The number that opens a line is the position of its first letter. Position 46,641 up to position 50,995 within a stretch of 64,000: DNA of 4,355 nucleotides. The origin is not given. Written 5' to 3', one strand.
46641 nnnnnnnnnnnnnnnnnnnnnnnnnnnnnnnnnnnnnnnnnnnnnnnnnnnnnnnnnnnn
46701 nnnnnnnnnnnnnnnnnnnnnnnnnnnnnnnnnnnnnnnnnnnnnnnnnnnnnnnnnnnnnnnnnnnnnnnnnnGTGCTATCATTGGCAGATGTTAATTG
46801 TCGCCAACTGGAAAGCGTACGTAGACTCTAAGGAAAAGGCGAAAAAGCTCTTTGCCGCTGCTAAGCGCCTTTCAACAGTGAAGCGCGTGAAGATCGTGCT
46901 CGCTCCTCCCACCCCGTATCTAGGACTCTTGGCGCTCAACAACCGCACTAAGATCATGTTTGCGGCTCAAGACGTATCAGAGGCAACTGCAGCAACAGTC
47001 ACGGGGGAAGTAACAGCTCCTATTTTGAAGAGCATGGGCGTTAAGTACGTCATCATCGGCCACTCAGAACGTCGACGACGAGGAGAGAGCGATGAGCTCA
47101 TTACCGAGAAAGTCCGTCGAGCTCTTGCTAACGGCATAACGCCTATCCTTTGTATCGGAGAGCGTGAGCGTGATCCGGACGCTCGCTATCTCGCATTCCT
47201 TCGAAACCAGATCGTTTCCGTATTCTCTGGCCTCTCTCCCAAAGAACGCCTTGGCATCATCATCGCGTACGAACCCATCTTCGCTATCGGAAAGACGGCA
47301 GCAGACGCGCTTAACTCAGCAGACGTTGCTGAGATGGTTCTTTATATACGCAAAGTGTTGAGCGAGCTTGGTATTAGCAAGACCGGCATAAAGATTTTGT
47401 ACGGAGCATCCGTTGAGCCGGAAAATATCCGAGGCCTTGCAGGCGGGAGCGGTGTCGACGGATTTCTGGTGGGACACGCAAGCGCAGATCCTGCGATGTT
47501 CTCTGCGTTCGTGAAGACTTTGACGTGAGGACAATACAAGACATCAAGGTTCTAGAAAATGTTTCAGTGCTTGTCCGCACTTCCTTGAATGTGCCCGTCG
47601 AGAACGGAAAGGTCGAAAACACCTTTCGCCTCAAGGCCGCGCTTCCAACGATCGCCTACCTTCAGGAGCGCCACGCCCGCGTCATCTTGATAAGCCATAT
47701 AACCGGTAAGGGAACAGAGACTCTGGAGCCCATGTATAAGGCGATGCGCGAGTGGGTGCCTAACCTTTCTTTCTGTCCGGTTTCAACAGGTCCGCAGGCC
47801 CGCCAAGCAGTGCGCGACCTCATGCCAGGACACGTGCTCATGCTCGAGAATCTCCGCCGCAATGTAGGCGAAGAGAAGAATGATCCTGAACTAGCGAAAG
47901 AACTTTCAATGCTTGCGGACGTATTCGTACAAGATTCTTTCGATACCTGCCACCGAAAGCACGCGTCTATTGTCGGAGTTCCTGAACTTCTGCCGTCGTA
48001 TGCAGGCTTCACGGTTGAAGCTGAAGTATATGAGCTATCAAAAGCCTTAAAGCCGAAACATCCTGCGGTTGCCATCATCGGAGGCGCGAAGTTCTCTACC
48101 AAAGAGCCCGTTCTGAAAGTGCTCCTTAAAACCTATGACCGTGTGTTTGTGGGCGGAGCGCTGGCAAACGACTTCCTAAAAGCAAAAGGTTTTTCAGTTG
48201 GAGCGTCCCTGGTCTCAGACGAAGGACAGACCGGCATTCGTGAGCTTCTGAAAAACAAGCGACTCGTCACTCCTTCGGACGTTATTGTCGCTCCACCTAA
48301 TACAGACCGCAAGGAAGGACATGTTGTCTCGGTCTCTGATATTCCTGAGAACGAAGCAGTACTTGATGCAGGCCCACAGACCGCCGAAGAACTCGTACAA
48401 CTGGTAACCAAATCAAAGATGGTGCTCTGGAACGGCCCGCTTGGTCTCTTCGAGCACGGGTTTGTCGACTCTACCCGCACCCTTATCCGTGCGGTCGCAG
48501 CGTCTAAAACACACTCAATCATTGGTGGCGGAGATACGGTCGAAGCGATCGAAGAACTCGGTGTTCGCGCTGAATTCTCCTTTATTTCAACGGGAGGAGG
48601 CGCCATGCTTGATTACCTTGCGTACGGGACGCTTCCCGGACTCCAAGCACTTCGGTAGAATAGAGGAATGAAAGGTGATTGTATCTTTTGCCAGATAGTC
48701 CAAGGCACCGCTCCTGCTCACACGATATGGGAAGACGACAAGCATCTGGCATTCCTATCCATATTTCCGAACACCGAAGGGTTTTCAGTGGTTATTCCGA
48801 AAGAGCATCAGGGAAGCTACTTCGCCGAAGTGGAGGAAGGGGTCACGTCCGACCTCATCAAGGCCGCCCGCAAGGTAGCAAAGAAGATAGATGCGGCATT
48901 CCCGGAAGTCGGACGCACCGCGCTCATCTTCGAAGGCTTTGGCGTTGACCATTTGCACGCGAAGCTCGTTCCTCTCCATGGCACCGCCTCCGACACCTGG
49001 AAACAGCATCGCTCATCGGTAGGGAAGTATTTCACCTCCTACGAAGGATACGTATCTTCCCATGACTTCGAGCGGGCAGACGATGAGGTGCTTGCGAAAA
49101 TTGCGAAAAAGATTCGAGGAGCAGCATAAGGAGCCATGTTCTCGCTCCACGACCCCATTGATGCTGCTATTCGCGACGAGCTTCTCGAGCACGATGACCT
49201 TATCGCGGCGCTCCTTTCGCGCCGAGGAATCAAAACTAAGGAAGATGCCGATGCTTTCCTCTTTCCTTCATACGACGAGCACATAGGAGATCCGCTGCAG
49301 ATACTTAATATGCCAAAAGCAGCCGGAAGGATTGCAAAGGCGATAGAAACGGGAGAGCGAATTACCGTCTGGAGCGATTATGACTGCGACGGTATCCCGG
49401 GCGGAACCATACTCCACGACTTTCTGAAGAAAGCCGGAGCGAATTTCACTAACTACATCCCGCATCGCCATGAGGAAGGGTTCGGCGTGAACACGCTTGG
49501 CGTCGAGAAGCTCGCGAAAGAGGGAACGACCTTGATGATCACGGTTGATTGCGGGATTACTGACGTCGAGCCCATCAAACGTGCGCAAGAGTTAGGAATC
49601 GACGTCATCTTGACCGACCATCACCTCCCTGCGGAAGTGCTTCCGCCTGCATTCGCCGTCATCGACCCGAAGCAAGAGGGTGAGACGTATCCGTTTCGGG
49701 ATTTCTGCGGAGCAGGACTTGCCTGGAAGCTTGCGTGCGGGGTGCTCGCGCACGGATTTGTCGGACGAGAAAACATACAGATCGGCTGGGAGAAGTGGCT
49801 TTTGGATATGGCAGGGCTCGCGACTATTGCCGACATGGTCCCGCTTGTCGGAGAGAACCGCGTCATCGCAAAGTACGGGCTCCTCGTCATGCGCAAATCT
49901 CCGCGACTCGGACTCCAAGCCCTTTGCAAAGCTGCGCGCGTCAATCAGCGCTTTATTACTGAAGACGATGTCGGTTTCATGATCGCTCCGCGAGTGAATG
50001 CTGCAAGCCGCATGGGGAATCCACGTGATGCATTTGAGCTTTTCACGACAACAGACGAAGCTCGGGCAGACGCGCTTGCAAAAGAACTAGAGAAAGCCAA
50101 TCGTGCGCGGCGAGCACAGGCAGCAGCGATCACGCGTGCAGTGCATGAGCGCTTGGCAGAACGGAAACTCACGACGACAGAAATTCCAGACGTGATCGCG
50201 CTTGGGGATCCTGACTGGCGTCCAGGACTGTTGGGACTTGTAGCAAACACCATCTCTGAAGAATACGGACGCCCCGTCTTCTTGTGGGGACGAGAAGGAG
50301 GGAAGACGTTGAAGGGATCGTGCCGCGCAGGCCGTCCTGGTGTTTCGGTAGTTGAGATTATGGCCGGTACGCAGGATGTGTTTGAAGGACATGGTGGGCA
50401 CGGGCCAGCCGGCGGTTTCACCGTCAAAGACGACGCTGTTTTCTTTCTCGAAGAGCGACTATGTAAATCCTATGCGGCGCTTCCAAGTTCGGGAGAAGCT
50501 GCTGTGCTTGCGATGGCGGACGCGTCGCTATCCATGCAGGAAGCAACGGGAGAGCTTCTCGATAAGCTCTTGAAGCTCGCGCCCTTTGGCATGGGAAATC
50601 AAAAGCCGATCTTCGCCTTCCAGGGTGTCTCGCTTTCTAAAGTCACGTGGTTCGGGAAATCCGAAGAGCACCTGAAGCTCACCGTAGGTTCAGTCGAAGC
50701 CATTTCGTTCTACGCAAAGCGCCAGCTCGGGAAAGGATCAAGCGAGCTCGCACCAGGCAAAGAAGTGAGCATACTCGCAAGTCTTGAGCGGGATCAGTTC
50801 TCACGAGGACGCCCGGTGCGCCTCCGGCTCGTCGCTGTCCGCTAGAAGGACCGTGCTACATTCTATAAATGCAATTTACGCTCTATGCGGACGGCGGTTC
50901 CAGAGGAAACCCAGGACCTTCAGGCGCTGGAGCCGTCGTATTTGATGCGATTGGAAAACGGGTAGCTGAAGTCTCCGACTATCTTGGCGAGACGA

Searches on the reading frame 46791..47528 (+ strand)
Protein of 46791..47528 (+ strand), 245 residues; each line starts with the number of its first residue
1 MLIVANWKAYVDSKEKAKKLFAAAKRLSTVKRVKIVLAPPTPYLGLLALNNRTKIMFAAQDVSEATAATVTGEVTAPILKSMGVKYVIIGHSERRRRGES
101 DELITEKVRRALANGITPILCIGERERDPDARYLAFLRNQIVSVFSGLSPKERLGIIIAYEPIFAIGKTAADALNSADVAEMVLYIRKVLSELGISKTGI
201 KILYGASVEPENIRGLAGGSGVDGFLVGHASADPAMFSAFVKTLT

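Call 61: search_protein_families(library=pfam, proteins=[window:46791-47528:+])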
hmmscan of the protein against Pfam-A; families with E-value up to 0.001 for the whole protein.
window:46791-47528:+ (245 aa): 1 family
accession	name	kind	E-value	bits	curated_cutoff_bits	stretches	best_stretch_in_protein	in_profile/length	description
PF00121.24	TIM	-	3.5e-61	207.3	20.1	1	1-242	1-243/245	Triosephosphate isomerase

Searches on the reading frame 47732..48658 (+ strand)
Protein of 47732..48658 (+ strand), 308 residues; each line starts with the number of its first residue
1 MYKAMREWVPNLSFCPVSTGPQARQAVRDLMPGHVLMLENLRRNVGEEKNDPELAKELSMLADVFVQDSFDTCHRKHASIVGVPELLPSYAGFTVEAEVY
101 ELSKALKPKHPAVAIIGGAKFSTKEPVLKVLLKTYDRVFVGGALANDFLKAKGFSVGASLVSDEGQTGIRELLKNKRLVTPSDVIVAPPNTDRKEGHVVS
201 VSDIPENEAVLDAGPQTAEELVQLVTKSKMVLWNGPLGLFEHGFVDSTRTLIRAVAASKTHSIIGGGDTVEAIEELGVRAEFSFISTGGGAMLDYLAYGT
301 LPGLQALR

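Call 61: search_protein_families(library=pfam, proteins=[window:47732-48658:+])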
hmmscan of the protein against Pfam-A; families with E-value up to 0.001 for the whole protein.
window:47732-48658:+ (308 aa): 1 family
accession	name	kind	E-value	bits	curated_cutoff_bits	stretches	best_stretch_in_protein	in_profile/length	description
PF00162.24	PGK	-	3.6e-91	306.4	27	1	11-296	82-376/379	Phosphoglycerate kinase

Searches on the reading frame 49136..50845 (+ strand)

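Call 61: search_protein_families(library=pfam, proteins=[window:49136-50845:+])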
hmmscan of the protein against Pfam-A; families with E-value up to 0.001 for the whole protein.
window:49136-50845:+ (569 aa): 3 families
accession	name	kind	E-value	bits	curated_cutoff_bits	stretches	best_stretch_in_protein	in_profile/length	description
PF01368.27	DHH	-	2.1e-21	76.9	28.1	1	75-204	1-104/125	DHH family, N-terminal domain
PF17768.7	RecJ_OB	-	4.8e-18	65.6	27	1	462-565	2-105/107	RecJ OB domain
PF02272.25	DHHA1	-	6.7e-08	33.4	25.9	1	355-432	6-85/102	DHHA1 domain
